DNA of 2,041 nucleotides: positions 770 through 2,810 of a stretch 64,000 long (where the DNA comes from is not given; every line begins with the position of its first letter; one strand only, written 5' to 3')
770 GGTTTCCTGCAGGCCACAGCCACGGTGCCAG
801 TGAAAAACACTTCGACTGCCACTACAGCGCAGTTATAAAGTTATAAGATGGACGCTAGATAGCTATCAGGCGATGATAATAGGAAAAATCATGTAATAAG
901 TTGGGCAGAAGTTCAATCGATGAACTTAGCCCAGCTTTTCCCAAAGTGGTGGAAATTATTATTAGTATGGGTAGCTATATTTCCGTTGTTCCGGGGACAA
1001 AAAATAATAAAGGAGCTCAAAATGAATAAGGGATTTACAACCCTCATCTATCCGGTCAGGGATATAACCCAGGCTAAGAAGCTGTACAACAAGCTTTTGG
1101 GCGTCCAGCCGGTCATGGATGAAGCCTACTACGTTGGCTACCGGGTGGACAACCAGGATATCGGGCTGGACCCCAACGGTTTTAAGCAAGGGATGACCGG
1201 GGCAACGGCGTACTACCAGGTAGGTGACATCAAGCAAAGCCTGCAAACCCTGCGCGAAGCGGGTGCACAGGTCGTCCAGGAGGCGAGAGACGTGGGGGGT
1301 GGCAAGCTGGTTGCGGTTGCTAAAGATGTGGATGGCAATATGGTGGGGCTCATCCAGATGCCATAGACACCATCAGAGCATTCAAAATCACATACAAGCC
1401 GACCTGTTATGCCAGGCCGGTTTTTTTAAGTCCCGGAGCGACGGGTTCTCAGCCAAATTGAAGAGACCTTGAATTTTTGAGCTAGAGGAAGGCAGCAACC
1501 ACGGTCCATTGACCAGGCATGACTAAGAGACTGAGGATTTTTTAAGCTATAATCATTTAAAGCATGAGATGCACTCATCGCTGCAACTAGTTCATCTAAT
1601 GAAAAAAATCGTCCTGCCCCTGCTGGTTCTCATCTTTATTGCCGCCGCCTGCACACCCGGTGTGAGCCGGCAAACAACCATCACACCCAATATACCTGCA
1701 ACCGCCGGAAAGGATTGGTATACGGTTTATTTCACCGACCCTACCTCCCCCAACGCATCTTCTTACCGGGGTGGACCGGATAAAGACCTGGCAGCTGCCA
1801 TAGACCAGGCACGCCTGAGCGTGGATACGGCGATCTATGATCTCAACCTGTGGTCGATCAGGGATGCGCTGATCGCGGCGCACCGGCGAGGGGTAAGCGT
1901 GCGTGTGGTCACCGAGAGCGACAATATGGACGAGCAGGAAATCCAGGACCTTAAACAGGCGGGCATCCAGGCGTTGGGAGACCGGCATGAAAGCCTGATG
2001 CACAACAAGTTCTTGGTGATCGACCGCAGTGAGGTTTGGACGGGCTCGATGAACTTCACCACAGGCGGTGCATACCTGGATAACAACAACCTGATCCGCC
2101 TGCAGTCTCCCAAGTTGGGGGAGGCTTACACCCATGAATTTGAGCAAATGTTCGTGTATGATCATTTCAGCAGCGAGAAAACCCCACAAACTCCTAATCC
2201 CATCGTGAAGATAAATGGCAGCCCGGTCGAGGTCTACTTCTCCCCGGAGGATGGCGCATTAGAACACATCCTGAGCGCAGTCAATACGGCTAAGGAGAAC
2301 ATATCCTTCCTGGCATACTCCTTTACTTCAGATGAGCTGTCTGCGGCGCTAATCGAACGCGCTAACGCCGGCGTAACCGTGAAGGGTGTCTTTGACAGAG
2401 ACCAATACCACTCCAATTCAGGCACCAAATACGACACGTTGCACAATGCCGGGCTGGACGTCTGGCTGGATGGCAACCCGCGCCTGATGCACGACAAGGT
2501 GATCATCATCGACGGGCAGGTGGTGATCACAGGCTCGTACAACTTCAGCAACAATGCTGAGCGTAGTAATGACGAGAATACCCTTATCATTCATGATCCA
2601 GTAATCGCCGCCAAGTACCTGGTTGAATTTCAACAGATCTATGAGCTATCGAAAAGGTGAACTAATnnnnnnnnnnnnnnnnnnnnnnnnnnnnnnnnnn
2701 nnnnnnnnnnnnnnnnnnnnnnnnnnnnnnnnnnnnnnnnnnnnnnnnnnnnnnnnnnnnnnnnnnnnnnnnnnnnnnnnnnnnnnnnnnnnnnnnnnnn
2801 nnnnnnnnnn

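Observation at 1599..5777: Coupled operon of a lipoprotein two-HKD PLD enzyme, an 844-aa DUF853/HerA-like NTPase and a DUF45 metallohydrolase: candidate uncharacterised system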

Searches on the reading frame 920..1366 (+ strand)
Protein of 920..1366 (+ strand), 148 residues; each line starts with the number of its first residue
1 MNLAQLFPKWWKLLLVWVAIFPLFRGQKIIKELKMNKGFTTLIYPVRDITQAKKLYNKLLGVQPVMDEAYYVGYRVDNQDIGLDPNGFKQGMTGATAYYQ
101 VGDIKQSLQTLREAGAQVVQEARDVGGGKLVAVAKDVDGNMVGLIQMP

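Call 3: search_protein_families(library=pfam, proteins=[window:920-1366:+], max_evalue=0.01)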
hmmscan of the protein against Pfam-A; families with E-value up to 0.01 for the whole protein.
window:920-1366:+ (148 aa): 3 families
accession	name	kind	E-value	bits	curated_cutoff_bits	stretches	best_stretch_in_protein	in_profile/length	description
PF00903.31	Glyoxalase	-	8.6e-08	33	20.6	1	43-142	6-119/121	Glyoxalase/Bleomycin resistance protein/Dioxygenase superfamily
PF12681.13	Glyoxalase_2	-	0.00057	20.3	30.1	1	40-142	2-111/118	Glyoxalase-like domain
PF13669.12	Glyoxalase_4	-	0.00061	20.5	27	0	45-67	6-28/109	Glyoxalase/Bleomycin resistance protein/Dioxygenase superfamily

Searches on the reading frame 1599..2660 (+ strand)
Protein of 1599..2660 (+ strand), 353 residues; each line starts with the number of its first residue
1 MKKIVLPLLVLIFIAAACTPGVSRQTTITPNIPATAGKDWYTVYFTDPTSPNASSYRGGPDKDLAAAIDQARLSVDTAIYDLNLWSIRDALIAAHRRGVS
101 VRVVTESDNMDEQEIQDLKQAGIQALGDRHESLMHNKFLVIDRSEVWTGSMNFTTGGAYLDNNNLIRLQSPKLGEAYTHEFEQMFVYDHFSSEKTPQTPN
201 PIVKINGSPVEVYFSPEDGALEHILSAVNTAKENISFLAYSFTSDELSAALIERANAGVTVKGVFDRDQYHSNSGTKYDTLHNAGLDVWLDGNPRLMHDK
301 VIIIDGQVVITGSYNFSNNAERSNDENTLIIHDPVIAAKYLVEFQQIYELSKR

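Call 3: search_protein_families(library=pfam, proteins=[window:1599-2660:+], max_evalue=0.01)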
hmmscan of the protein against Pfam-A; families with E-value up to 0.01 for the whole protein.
window:1599-2660:+ (353 aa): 6 families
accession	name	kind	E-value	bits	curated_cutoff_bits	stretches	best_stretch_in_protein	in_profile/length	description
PF13091.12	PLDc_2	-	1.7e-50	170.7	27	2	225-347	2-131/132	PLD-like domain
PF07894.18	SACK1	-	2.2e-11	44.3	21.4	2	297-352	219-273/274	Scaffolding anchor of CK1 domain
PF00614.28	PLDc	-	5.9e-06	26.5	21.9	0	295-319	3-27/28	Phospholipase D Active site motif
PF11495.14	Regulator_TrmB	-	0.00096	18.9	22.2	0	65-120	16-70/233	Archaeal transcriptional regulator TrmB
PF17941.7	PP_kinase_C_1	-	0.0044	17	25.7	0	66-146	30-116/167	Polyphosphate kinase C-terminal domain 1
PF24402.1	iHKD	-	0.0051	17.4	27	0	84-124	2-44/111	Inactive HKD-Rease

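Call 4: search_protein_families(library=padloc, proteins=[window:1599-2660:+], max_evalue=0.01)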
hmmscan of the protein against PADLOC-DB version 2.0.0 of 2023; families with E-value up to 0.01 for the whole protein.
window:1599-2660:+ (353 aa): 26 families (the best 25 are shown)
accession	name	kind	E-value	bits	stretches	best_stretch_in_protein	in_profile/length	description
PDLC02614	DrmC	-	1.9e-23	81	2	226-338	28-142/153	DrmC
PDLC02612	DrmC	-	3.2e-16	57.6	2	224-349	97-226/235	DrmC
PDLC02901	DpdK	-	6.8e-14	49.9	2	87-167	70-150/173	DpdK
PDLC02609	DrmC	-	3e-13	48.3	2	228-339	105-224/241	DrmC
PDLC03922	MkoB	-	4.2e-13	47.4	2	243-339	495-594/610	-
PDLC02588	DrmC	-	4.1e-11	41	2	86-158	132-217/256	DrmC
PDLC02607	DrmC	-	3.6e-10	37.6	1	295-347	201-253/265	DrmC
PDLC02606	DrmC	-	3.4e-09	34.7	2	224-338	39-164/182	DrmC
PDLC03924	MkoC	-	5.2e-09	32.8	2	242-334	1020-1119/1136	-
PDLC02587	DrmC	-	2.7e-08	31.1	1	296-347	204-255/267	DrmC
PDLC02595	DrmC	-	6.9e-07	27.3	1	86-157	148-232/269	DrmC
PDLC02608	DrmC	-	1.7e-06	25.9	0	131-162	98-128/162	DrmC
PDLC02585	DrmC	-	2e-06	25.6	0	79-155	128-215/253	DrmC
PDLC02597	DrmC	-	4.5e-06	24.7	1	297-341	185-228/242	DrmC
PDLC02591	DrmC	-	7.7e-06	23.3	1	297-346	200-249/260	DrmC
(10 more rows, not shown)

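Call 5: search_protein_families(library=ncbifam, proteins=[window:1599-2660:+], max_evalue=0.01)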
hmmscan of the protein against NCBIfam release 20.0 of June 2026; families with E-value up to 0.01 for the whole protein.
window:1599-2660:+ (353 aa): 9 families
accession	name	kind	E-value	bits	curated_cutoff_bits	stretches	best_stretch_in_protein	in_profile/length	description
NF010492.0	PRK13912.1-3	equivalog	1.1e-23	83.8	297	2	212-347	25-171/178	nuclease NucT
NF010490.0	PRK13912.1-1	equivalog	3.1e-19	69.6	211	2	64-168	35-138/159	nuclease NucT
NF038319.1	DISARM_DrmC_I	equivalog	1.1e-16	61.1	133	2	226-347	101-234/236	DISARM system phospholipase D-like protein DrmC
NF010491.0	PRK13912.1-2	equivalog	3e-16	59.7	225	2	219-335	36-161/180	nuclease NucT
NF041068.1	DpdK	equivalog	2e-13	50.3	100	2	86-166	66-148/167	phospholipase D-like domain-containing protein DpdK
TIGR04265.1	bac_cardiolipin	equivalog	7.7e-11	41.6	290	1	210-316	121-240/483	cardiolipin synthase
NF010493.0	PRK13912.1-4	equivalog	1.2e-09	38.3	351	1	222-347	30-164/171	nuclease NucT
NF008427.0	PRK11263.1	equivalog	1.5e-08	34.2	281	1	86-347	50-339/409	cardiolipin synthase ClsB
NF009107.0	PRK12452.1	equivalog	3.9e-07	29.2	787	1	218-319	149-264/509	cardiolipin synthase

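Call 11: search_solved_structures(query=window:1599-2657:+, max_evalue=0.01)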
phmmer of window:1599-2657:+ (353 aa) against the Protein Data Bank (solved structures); distinct sequences matched with E-value up to 0.01: 9.
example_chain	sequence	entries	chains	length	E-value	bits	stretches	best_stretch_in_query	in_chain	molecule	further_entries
1byr_A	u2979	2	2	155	4.9e-22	81.6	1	210-346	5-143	PROTEIN (ENDONUCLEASE)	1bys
9lkx_K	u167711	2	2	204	3.6e-16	62.4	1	218-349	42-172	Mitochondrial cardiolipin hydrolase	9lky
4ggj_A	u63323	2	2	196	3.8e-15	59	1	209-349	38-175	Mitochondrial cardiolipin hydrolase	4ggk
6ehi_A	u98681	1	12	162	3.7e-10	42.6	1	218-340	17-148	Nuclease NucT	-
4h4a_A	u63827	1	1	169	7.8e-09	38.2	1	65-145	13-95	Mitochondrial cardiolipin hydrolase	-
4gen_A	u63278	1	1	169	8.2e-09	38.2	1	65-145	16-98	Mitochondrial cardiolipin hydrolase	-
4gel_A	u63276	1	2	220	2e-08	36.9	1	65-144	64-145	Mitochondrial cardiolipin hydrolase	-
4gem_A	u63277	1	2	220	1.4e-07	34.1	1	65-144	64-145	Mitochondrial cardiolipin hydrolase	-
7e0m_A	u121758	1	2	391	4.3e-05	25.9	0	133-184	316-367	Phospholipase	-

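Call 17: search_protein_families(library=phrogs, proteins=[window:1599-2660:+], max_evalue=0.01)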
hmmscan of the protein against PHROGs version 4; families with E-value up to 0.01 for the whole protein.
window:1599-2660:+ (353 aa): 2 families
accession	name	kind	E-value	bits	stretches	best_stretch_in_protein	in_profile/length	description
phrog_12711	-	unknown function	5.7e-52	176.8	2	210-347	23-160/162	-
phrog_17878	-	unknown function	3e-11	43.7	1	64-334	132-437/483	-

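Call 41: find_related_loci(query=A3, collection=metagenome_contigs, flank=6000)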
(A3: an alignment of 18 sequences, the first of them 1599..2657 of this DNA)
Query A3 (353 aa) in metagenome_contigs; peptide patterns used: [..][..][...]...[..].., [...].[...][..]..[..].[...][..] (x = any residue, [..] = any of these).
600 stretches matched a pattern (row limit reached: there are more); 593 encode a relative of the query (tblastn E <= 1e-3); the best 80 are kept; 80 distinct loci.
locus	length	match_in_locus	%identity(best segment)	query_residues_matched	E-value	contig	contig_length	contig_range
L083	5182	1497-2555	70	1-353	7e-172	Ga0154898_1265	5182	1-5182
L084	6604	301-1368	56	3-352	4e-133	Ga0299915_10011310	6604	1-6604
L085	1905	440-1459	58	18-353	4e-140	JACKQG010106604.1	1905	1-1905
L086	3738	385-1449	56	1-353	3e-132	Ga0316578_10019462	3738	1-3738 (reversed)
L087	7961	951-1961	56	17-348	5e-128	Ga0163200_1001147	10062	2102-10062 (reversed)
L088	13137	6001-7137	54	4-348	7e-128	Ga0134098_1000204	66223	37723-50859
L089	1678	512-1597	54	5-353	6e-138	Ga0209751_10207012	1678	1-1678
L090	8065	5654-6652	61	21-353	2e-127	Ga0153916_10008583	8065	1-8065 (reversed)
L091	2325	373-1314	59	40-353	5e-134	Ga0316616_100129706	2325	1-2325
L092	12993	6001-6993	55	23-353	2e-126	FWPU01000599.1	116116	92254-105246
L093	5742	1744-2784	56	5-349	9e-126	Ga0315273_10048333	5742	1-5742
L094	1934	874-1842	59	26-348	3e-134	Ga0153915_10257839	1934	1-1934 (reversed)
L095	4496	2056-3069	57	17-349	1e-126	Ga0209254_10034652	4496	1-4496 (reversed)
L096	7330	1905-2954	54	1-348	4e-125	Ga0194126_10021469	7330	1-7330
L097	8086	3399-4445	54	10-352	9e-125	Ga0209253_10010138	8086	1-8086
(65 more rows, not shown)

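Call 77: search_solved_structures(query=A3, max_evalue=0.001)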
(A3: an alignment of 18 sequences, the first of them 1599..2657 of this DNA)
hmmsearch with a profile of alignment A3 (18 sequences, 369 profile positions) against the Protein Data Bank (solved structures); distinct sequences matched with E-value up to 0.001: 18.
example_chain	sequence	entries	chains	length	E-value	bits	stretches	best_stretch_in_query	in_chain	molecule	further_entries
1byr_A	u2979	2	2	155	9.9e-34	119.8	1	225-367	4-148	PROTEIN (ENDONUCLEASE)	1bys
9lkx_K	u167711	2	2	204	3.8e-28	101.4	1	236-366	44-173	Mitochondrial cardiolipin hydrolase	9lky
4ggj_A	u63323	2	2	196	1.3e-27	99.6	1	236-366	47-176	Mitochondrial cardiolipin hydrolase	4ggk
4gen_A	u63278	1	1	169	5.8e-22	81.1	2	79-160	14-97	Mitochondrial cardiolipin hydrolase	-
4h4a_A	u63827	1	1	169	6.1e-22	81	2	79-160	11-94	Mitochondrial cardiolipin hydrolase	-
4gel_A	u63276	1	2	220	1.3e-21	79.9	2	79-160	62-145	Mitochondrial cardiolipin hydrolase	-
4gem_A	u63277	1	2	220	2.4e-20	75.8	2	79-160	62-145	Mitochondrial cardiolipin hydrolase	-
6ehi_A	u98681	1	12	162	4.7e-17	64.9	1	234-350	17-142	Nuclease NucT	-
7e0m_A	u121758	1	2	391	2.4e-11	46.2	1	57-186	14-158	Phospholipase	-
8v05_A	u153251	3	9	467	6e-08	35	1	104-215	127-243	5'-3' exonuclease PLD3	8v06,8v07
30ie_B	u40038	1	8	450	9.1e-08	34.4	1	105-198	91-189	Virion nicking-joining enzyme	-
5lzk_A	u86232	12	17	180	5.4e-07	31.8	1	222-366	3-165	Protein FAM83B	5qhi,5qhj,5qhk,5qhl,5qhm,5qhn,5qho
8q1k_A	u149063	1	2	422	6e-06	28.4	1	109-214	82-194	5'-3' exonuclease PLD3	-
8s86_A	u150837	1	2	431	6.4e-06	28.3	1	109-214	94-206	5'-3' exonuclease PLD3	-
8q1x_A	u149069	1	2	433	6.5e-06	28.3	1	109-214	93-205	5'-3' exonuclease PLD3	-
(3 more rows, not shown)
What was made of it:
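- On Nuc/NucT-type PLD nucleases: Nuc 1byr is the best hit, at E 1e-33 with the profile (call 77).
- Closest known: Nuc. Same: These are the closest solved relatives of both halves of the PLD protein (calls 11, 77).
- It groups with nucleases (calls 5, 11, 77). MitoPLD, which hydrolyses cardiolipin, is the second-best solved relative (call 77). Almost all solved relatives of the PLD profile are nucleases (call 77).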

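Call 92: search_protein_families(library=pfam, alignment_id=A6, max_evalue=0.001)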
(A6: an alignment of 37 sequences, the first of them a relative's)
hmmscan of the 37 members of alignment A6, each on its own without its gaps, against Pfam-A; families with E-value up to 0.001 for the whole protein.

A. member 1, L085:1559-1867:+ (103 aa): 5 families
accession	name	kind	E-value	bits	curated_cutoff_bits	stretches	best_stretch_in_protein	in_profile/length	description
PF07883.17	Cupin_2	-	6.7e-17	61.4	27.2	1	32-98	2-69/70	Cupin domain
PF02311.25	AraC_binding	-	9.6e-08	32.3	21.1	1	37-87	12-62/135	AraC-like ligand binding domain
PF00190.28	Cupin_1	-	3.2e-07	30.5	22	1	26-86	31-99/151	Cupin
PF16867.11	DMSP_lyase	-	0.00056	20.1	27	1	28-93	95-160/162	Dimethlysulfonioproprionate lyase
PF05899.18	Cupin_3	-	0.00071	19.7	23.5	1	45-84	23-62/74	EutQ-like cupin domain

B. families by the number of members that match (of 37 scanned): 46 families (the first 25 are shown)
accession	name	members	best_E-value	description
PF18914.6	DUF5666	3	5.7e-58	Domain of unknown function (DUF5666)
PF02585.22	PIG-L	3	2.8e-37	GlcNAc-PI de-N-acetylase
PF12229.13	PG_binding_4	3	3e-27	Putative peptidoglycan binding domain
PF04542.20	Sigma70_r2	3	9e-14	Sigma-70 region 2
PF04545.22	Sigma70_r4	3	1.3e-12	Sigma-70, region 4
PF08281.18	Sigma70_r4_2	3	1.4e-09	Sigma-70, region 4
PF04294.18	VanW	2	5.8e-35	VanW like protein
PF01546.33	Peptidase_M20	2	4.8e-31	Peptidase family M20/M25/M40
PF07687.19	M20_dimer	2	1.2e-17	Peptidase dimerisation domain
PF23500.1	DUF7133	2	3.9e-14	Domain of unknown function (DUF7133)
PF04191.18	PEMT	2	6.9e-09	Phospholipid methyltransferase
PF04389.22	Peptidase_M28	2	2.1e-06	Peptidase family M28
PF07638.17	Sigma70_ECF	2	2.3e-05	ECF sigma factor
PF06966.17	DUF1295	2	0.00011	Protein of unknown function (DUF1295)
PF00006.31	ATP-synt_ab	1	4.3e-77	ATP synthase alpha/beta family, nucleotide-binding domain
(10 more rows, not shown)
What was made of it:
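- Tried and rejected: The neighbours are heterogeneous (call 92).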
